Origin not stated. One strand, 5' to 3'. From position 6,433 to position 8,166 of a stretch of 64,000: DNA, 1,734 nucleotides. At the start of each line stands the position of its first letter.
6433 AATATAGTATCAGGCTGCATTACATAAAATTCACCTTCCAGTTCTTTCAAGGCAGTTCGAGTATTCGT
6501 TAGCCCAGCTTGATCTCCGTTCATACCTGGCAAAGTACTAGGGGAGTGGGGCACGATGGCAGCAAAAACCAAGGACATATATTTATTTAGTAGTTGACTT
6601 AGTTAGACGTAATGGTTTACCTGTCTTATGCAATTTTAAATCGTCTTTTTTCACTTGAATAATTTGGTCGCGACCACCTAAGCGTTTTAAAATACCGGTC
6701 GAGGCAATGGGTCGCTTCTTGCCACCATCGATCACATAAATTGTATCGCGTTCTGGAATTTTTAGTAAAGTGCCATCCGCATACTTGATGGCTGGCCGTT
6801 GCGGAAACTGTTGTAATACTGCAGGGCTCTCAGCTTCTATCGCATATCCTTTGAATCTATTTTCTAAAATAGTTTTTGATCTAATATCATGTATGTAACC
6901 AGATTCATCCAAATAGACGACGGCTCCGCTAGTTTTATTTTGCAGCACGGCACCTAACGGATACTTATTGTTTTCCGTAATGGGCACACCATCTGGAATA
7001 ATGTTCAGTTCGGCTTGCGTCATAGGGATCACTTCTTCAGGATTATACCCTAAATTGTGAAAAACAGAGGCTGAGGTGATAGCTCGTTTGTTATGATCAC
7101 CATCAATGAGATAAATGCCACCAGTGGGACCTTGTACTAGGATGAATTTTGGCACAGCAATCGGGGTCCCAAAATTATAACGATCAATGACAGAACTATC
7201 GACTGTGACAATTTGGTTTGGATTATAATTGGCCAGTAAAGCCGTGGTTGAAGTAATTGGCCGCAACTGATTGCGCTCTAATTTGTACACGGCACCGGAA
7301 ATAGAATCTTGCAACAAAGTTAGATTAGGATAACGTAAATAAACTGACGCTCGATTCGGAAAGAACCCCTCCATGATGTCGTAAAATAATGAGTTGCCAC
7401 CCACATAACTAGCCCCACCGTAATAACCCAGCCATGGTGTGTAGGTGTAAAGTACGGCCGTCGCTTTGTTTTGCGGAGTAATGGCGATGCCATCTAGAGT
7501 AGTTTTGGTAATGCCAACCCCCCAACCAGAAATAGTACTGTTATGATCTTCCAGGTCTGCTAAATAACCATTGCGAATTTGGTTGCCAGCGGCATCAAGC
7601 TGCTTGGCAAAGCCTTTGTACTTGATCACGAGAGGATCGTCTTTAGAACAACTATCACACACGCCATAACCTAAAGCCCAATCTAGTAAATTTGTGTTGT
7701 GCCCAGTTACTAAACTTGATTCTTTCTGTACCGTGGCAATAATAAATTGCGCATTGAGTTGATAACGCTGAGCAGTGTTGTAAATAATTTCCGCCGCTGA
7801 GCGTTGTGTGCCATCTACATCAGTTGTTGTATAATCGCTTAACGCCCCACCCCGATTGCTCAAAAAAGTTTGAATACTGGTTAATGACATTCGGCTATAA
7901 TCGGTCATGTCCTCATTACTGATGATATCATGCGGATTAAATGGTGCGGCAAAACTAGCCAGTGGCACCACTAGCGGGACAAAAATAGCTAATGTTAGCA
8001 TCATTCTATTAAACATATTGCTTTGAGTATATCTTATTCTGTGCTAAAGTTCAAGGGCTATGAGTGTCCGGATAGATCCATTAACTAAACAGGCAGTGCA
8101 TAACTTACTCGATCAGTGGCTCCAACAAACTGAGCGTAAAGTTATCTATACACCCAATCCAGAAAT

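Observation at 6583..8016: Secreted 477-aa protein with four tandem ~55-aa repeats of an unassigned motif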

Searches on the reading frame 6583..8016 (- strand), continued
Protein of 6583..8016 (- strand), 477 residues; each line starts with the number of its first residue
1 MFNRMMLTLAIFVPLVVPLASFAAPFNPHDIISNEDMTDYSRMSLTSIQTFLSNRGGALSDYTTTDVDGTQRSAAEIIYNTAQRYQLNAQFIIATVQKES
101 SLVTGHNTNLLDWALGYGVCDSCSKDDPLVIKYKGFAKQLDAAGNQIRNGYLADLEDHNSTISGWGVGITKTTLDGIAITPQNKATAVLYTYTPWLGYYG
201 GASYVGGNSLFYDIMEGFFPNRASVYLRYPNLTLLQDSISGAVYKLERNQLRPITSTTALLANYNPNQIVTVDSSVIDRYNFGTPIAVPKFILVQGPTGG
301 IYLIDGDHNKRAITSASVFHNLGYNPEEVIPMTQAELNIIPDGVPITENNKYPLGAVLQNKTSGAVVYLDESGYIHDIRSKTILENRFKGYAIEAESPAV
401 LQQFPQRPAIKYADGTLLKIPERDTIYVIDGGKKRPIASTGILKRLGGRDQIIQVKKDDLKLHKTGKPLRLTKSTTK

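Call 32: fold_search(model_id=the predicted structure, library=viral)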
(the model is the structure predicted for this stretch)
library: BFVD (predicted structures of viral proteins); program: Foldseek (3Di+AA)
matches with E <= 10: 389; with E <= 0.001: 2
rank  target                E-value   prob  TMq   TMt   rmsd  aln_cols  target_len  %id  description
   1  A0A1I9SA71            2.9e-07  1.00  0.19  0.60   4.3       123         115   28  Uncharacterized protein [Rhodococcus phage Weasels2]
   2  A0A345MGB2            9.9e-05  1.00  0.18  0.78   2.9        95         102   26  Uncharacterized protein [Streptomyces phage LukeCage]
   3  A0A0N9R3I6            2.3e-03  1.00  0.16  0.18   6.8       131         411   11  Uncharacterized protein [Chrysochromulina ericina virus CeV-01B]
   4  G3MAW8                6.7e-03  1.00  0.23  0.40   6.0       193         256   15  Gp588 [Bacillus phage G]
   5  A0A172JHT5            1.6e-02  1.00  0.23  0.39  13.6       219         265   14  Mannosyl-glycoendo-beta-N-acetylglucosaminidase [Bacillus phage AR9]
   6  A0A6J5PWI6            2.0e-02  1.00  0.12  0.46   3.3        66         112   17  Uncharacterized protein [uncultured Caudovirales phage]
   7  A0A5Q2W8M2            2.1e-02  1.00  0.14  0.13   2.6        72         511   26  (no name in the UniProt tables at hand)
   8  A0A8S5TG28            2.9e-02  1.00  0.22  0.36   7.3       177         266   13  Mannosyl-glycoprotein endo-beta-N-acetylglucosaminidase [Myoviridae sp. ctIty1]
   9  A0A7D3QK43            3.0e-02  1.00  0.24  0.12   7.2       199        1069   13  (no name in the UniProt tables at hand)
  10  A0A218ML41            3.4e-02  1.00  0.11  0.26   2.5        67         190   22  Uncharacterized protein [uncultured virus]
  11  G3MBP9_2              4.7e-02  0.98  0.23  0.09   9.3       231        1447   10  Gp183 [Bacillus phage G]
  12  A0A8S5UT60            7.2e-02  0.93  0.22  0.32  14.9       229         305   10  Beta- N-acetylglucosaminidase [Myoviridae sp. ctYA416]
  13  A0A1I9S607            8.5e-02  0.97  0.22  0.18   5.9       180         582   13  (no name in the UniProt tables at hand)
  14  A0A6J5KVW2            1.0e-01  0.80  0.15  0.34   7.9       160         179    9  Transglycosylase SLT domain 1 [uncultured Caudovirales phage]
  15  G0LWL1                1.1e-01  0.72  0.18  0.39  18.2       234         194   16  Transglycosylase SLT domain-containing protein [Campylobacter phage CP81]
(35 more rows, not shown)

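Call 37: find_encoding_contigs(protein=P0044, flank=6000, max_places=2)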
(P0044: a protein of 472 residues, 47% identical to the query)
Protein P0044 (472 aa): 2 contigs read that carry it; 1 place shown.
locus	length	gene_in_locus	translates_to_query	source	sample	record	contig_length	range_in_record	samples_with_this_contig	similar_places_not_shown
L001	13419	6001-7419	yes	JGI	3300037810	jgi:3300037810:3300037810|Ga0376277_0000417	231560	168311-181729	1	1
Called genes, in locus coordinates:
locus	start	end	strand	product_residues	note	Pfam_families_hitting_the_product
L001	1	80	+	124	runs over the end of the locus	PF01592:NifU_N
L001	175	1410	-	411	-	PF24161:CCDC39 (faint), PF01551:Peptidase_M23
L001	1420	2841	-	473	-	PF00749:tRNA-synt_1c, PF19269:Anticodon_2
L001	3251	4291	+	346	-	PF07787:TMEM43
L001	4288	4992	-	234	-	PF03808:Glyco_tran_WecG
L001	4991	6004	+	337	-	PF13353:Fer4_12, PF04055:Radical_SAM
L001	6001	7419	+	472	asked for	-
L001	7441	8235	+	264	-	PF02900:LigB, PF01875:Memo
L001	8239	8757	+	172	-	PF01871:AMMECR1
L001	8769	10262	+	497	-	PF17764:PriA_3primeBD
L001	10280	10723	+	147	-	PF01327:Pep_deformylase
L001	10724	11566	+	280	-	PF00551:Formyl_trans_N, PF02911:Formyl_trans_C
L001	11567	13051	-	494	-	PF13632:Glyco_trans_2_3 (weak)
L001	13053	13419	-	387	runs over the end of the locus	PF01490:Aa_trans, PF03222:Trp_Tyr_perm, PF13520:AA_permease_2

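Call 38: find_encoding_contigs(protein=P0113, flank=6000, max_places=2)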
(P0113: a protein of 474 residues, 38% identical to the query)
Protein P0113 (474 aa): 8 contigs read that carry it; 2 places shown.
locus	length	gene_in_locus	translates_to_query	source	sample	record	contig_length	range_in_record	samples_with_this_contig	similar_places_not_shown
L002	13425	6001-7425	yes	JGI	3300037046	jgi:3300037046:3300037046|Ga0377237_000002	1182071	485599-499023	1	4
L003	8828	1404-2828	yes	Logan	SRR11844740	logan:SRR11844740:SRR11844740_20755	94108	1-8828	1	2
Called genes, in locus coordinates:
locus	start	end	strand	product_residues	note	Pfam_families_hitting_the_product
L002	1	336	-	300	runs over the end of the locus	PF00389:2-Hacid_dh, PF02826:2-Hacid_dh_C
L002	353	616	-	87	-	PF04266:ASCH (weak), PF12961:DUF3850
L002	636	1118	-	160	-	-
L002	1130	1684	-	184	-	PF28549:NDPSase_N, PF00293:NUDIX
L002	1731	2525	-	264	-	PF13365:Trypsin_2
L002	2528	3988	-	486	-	PF00749:tRNA-synt_1c, PF19269:Anticodon_2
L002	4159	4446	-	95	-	PF01541:GIY-YIG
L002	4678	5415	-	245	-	PF03808:Glyco_tran_WecG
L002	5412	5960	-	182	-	PF02834:LigT_PEase, PF10469:AKAP7_NLS (weak), PF13563:2_5_RNA_ligase2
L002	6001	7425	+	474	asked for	-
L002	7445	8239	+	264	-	PF02900:LigB, PF01875:Memo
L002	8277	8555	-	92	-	-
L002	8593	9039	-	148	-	PF00293:NUDIX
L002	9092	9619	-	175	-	-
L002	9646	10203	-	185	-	PF01769:MgtE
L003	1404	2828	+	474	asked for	-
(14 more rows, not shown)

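Call 39: find_encoding_contigs(protein=P0100, flank=6000, max_places=2)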
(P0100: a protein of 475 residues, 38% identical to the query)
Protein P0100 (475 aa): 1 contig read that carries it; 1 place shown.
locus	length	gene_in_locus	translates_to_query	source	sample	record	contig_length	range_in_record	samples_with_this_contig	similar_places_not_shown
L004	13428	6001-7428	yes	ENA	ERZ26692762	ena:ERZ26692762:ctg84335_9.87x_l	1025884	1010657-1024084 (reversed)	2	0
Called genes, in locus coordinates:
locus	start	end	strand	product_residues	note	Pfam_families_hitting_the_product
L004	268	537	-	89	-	-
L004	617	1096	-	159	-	PF18896:SLT_3 (faint)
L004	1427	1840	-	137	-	-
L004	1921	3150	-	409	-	PF01551:Peptidase_M23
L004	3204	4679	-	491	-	PF00749:tRNA-synt_1c, PF19269:Anticodon_2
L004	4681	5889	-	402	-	PF03808:Glyco_tran_WecG, PF00293:NUDIX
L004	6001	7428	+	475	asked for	-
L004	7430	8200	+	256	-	PF02900:LigB, PF01875:Memo (weak)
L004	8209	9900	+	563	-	PF17764:PriA_3primeBD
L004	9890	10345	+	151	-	PF01327:Pep_deformylase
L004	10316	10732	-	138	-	-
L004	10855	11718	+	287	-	PF00551:Formyl_trans_N, PF02911:Formyl_trans_C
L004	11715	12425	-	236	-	-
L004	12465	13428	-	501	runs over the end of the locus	PF13632:Glyco_trans_2_3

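Call 56: search_dna_similar(query=window:6586-8016:-, collection=phages, mode=protein, max_evalue=0.01, max_rows=25)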
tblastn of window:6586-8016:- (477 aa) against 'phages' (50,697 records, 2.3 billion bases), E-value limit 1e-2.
No match.

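Call 63: find_related_loci(query=A1, collection=genome_contigs, flank=3500)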
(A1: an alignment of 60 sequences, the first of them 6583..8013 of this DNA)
Query A1 (476 aa) in genome_contigs; peptide patterns used: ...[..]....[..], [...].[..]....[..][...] (x = any residue, [..] = any of these).
600 stretches matched a pattern (row limit reached: there are more); 433 encode a relative of the query (tblastn E <= 1e-3); the best 80 are kept; 80 distinct loci.
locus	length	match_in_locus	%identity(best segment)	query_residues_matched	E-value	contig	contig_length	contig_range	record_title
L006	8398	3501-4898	71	1-470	0e+0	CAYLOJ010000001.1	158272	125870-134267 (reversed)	MAG TPA_asm: uncultured Gammaproteobacteria bacterium isolate SRP278252_co2_2 genome assembly, contig: NODE_113_length_1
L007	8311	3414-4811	68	1-470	0e+0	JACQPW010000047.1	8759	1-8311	MAG: Candidatus Kerfeldbacteria bacterium isolate NC_groundwater_1317_Ag_S-0.2um_47_26 S_p2_S4_coassembly_k141_1837502,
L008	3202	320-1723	68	1-472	0e+0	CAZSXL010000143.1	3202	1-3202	MAG TPA_asm: uncultured Gammaproteobacteria bacterium isolate SRP302447_co1_140 genome assembly, contig: NODE_94510_leng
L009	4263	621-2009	68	1-471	0e+0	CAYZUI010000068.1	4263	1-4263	MAG TPA_asm: uncultured Gammaproteobacteria bacterium isolate binchicken_co169_102 genome assembly, contig: k99_396542,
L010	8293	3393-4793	66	1-471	0e+0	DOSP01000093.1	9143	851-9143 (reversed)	MAG TPA_asm: Candidatus Kerfeldbacteria bacterium isolate UBA9570 contig_26188, whole genome shotgun sequence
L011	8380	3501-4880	64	1-465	0e+0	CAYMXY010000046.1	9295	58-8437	MAG TPA_asm: uncultured Gammaproteobacteria bacterium isolate SRP090828_co3_45 genome assembly, contig: NODE_1541_length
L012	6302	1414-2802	61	4-468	0e+0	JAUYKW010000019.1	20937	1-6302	MAG: bacterium isolate C24_metabat.bin.218 C24_k141_530577, whole genome shotgun sequence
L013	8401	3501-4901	61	10-476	0e+0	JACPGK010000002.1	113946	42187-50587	MAG: Candidatus Kerfeldbacteria bacterium isolate NC_groundwater_385_Ag_B-0.1um_43_29 GD18-4_B1_scaffold_29499, whole ge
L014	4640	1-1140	70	92-471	0e+0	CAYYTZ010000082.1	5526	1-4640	MAG TPA_asm: uncultured Gammaproteobacteria bacterium isolate SRP011637_co1_72 genome assembly, contig: NODE_6191_length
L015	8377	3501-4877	56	4-466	6e-173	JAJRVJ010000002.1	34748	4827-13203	MAG: Patescibacteria group bacterium isolate Dive96_bin10.367 k141_225458, whole genome shotgun sequence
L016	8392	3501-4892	54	4-466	1e-154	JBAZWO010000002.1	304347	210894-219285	MAG: Patescibacteria group bacterium isolate SO_2017_GW1_34 NODE_279_length_304347_cov_5.954543_OW334_2017, whole genome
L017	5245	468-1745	50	17-446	8e-137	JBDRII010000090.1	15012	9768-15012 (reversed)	MAG: Patescibacteria group bacterium isolate MEGAHIT-group-1.58 k141_6664818, whole genome shotgun sequence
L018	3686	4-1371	47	14-474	8e-140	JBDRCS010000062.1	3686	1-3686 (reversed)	MAG: Patescibacteria group bacterium isolate MEGAHIT-group-1.195 k141_2284125, whole genome shotgun sequence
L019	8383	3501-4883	47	3-465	2e-124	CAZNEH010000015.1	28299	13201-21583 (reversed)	MAG TPA_asm: uncultured Gammaproteobacteria bacterium isolate SRP167671_co2_232 genome assembly, contig: NODE_2214_lengt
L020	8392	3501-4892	38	2-472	4e-105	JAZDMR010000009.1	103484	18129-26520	MAG: bacterium isolate MEGAHIT-group-0.67 k141_17161143, whole genome shotgun sequence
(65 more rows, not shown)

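Call 67: search_protein_families(library=ncbifam, proteins=[L001:4991-6004:+, L001:8239-8757:+], max_evalue=0.00001)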
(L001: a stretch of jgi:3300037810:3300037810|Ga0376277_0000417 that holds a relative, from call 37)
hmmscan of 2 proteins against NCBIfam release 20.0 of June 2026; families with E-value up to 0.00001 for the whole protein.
L001:4991-6004:+ (337 aa): 15 families
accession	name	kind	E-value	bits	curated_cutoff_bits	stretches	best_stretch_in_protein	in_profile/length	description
TIGR04337.1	AmmeMemoSam_rS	hypoth_equivalog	3e-92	309.2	220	1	8-333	5-329/349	AmmeMemoRadiSam system radical SAM enzyme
TIGR04041.1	activase_YjjW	hypoth_equivalog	1.7e-15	57.2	250.2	1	130-270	116-256/276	YjjW family glycine radical enzyme activase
TIGR02493.1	PFLA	equivalog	1.3e-14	54.1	231.75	1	80-239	23-184/235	pyruvate formate-lyase-activating protein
TIGR02494.1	PFLE_PFLC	subfamily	2.3e-12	46.8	174.35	1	132-258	133-259/293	glycyl-radical enzyme activating protein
NF048010.1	SfplDhtActHpsHDes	equivalog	3.2e-12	45.9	430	1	131-241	140-252/298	(2S)-3-sulfopropanediol dehydratase activating enzyme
NF048008.1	SfplDhtActHpfHKleb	equivalog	1.1e-09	38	500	1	130-244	134-248/308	(2S)-3-sulfopropanediol dehydratase activating enzyme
NF033719.1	ind_deCO2_activ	equivalog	2.4e-09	36.9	425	1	128-240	135-247/302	indoleacetate decarboxylase activase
TIGR04003.1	rSAM_BssD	equivalog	6.7e-09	35.3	496.45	1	123-241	128-247/314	[benzylsuccinate synthase]-activating enzyme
TIGR04395.1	cutC_activ_rSAM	equivalog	1.4e-08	34.4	360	1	131-239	138-246/309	choline TMA-lyase-activating enzyme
NF043069.1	T4HPD_activ_SAM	equivalog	1.8e-08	34.1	425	1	131-240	132-241/299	trans-4-hydroxy-L-proline dehydratase activase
NF008356.0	PRK11145.1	equivalog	1.4e-07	31.1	375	1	79-239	27-189/246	pyruvate formate lyase 1-activating protein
TIGR02495.1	NrdG2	equivalog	6.2e-07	28.9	131.15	1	70-239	14-181/193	anaerobic ribonucleoside-triphosphate reductase activating protein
NF033717.2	HPDL_rSAM_activ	equivalog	6.5e-07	28.9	420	1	129-240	135-250/311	4-hydroxyphenylacetate decarboxylase activase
TIGR02491.1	NrdG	equivalog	1.2e-06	28.5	126.1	1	79-185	22-133/154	anaerobic ribonucleoside-triphosphate reductase activating protein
NF038283.1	viperin_w_prok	equivalog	3.3e-06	26.5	180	1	78-180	8-113/281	viperin family antiviral radical SAM protein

L001:8239-8757:+ (172 aa): 3 families
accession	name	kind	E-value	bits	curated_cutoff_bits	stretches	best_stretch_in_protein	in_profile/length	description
TIGR04335.1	AmmeMemoSam_A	hypoth_equivalog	5.4e-36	123.6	99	1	5-170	3-173/175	AmmeMemoRadiSam system protein A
TIGR00296.1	TIGR00296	hypoth_equivalog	1.4e-26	93.5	91.05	1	6-137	13-147/200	TIGR00296 family protein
NF002000.0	PRK00801.1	equivalog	4.8e-24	84.6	273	1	6-137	13-144/201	hypothetical protein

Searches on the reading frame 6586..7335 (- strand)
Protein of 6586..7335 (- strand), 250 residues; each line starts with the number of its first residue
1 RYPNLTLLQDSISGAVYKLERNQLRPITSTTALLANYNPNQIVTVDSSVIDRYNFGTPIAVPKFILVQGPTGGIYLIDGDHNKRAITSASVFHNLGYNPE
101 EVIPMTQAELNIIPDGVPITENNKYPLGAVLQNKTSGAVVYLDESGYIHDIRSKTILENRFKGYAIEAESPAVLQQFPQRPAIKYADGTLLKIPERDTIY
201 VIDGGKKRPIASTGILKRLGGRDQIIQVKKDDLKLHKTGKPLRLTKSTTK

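Call 30: search_protein_families(library=phrogs, proteins=[window:6586-7335:-], max_evalue=1)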
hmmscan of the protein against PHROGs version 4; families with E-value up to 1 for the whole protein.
window:6586-7335:- (250 aa): 1 family
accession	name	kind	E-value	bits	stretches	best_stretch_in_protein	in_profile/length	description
phrog_9616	-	unknown function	3.1e-15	57.2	2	2-120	3-118/118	-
